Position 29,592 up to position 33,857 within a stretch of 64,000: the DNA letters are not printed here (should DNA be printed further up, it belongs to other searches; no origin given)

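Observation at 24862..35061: Recurring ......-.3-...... palindrome confined to upstream regions of the polysaccharide, PilZ and two-component genes: a candidate locus-specific regulon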

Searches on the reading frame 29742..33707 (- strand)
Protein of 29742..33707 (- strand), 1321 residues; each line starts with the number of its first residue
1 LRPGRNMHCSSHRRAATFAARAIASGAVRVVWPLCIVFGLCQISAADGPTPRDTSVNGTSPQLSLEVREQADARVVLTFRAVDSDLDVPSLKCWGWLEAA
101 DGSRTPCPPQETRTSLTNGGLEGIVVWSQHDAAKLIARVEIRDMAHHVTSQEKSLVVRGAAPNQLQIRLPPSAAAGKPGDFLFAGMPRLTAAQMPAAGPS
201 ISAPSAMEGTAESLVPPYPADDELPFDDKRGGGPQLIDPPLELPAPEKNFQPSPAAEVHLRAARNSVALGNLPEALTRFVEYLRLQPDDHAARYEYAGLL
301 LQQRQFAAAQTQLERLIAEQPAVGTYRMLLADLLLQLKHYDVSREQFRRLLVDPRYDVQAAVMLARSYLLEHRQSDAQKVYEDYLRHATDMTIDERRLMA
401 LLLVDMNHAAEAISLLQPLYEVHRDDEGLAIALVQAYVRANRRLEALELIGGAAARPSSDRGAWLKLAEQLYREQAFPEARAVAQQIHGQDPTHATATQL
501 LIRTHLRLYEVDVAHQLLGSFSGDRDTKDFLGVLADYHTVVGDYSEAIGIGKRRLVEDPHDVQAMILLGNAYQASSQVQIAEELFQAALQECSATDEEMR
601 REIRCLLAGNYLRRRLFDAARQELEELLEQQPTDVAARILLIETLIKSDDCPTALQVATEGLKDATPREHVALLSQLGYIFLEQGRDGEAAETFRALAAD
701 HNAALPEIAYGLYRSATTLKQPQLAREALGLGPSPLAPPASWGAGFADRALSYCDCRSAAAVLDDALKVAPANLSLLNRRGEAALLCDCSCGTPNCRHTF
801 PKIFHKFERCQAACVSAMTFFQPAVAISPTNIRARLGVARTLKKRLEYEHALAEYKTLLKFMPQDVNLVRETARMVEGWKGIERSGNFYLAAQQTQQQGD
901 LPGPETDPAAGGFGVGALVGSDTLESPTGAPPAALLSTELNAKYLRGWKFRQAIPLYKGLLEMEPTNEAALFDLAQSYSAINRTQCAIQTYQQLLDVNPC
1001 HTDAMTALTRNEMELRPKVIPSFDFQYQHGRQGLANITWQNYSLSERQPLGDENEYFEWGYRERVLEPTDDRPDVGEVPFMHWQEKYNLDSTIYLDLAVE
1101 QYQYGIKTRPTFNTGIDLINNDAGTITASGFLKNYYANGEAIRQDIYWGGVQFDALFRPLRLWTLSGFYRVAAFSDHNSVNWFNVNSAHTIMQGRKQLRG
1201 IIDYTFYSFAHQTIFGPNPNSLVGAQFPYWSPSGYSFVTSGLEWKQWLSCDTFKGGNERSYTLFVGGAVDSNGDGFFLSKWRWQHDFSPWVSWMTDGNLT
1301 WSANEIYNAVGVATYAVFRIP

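Call 7: search_protein_families(library=pfam, proteins=[window:29742-33707:-])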
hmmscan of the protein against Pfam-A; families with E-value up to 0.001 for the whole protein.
window:29742-33707:- (1321 aa): 13 families
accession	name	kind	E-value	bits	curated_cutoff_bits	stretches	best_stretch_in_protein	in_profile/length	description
PF14559.12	TPR_19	-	2.3e-34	118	25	3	268-333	3-68/68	Tetratricopeptide repeat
PF13432.12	TPR_16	-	5.7e-25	87.8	32.7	1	300-351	7-58/65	Tetratricopeptide repeat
PF13428.12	TPR_14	-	7.9e-24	82.2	23.5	0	607-643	7-43/44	Tetratricopeptide repeat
PF12895.13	ANAPC3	-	1.5e-13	51.2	27.2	1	280-344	13-76/82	Anaphase-promoting complex, cyclosome, subunit 3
PF07719.23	TPR_2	-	2.1e-10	40.3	27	0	563-591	2-30/34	Tetratricopeptide repeat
PF13431.12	TPR_17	-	9.4e-10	38.4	24.4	0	956-985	1-30/34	Tetratricopeptide repeat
PF23914.1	TPR_CcmH_CycH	-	3.6e-09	37.1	42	0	264-351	58-148/158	Cytochrome c-type biogenesis protein H TPR domain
PF14561.12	TPR_20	-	1.6e-07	32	25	0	283-351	15-85/90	Tetratricopeptide repeat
PF25064.1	ARM_TT21_5th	-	1.5e-06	28.9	27.8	0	605-660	5-63/117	TT21 fifth ARM repeats domain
PF13371.12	TPR_9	-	3.7e-06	27.3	35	0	283-324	22-63/73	Tetratricopeptide repeat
PF24575.1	TPR_Slam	-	2.3e-05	25.2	35.2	0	268-313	59-104/104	Surface lipoprotein assembly modifier, N-terminal TPR repeats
PF13176.12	TPR_7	-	0.0001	22.6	27.9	0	970-997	1-28/36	Tetratricopeptide repeat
PF13414.12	TPR_11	-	0.00037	20.6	26.8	0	847-867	9-29/42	TPR repeat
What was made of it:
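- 29742..33707 (-): TPR-rich 1300-aa protein (BcsC-like by architecture; no porin domain was detected by Pfam). Pfam TPR families only (call 7).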
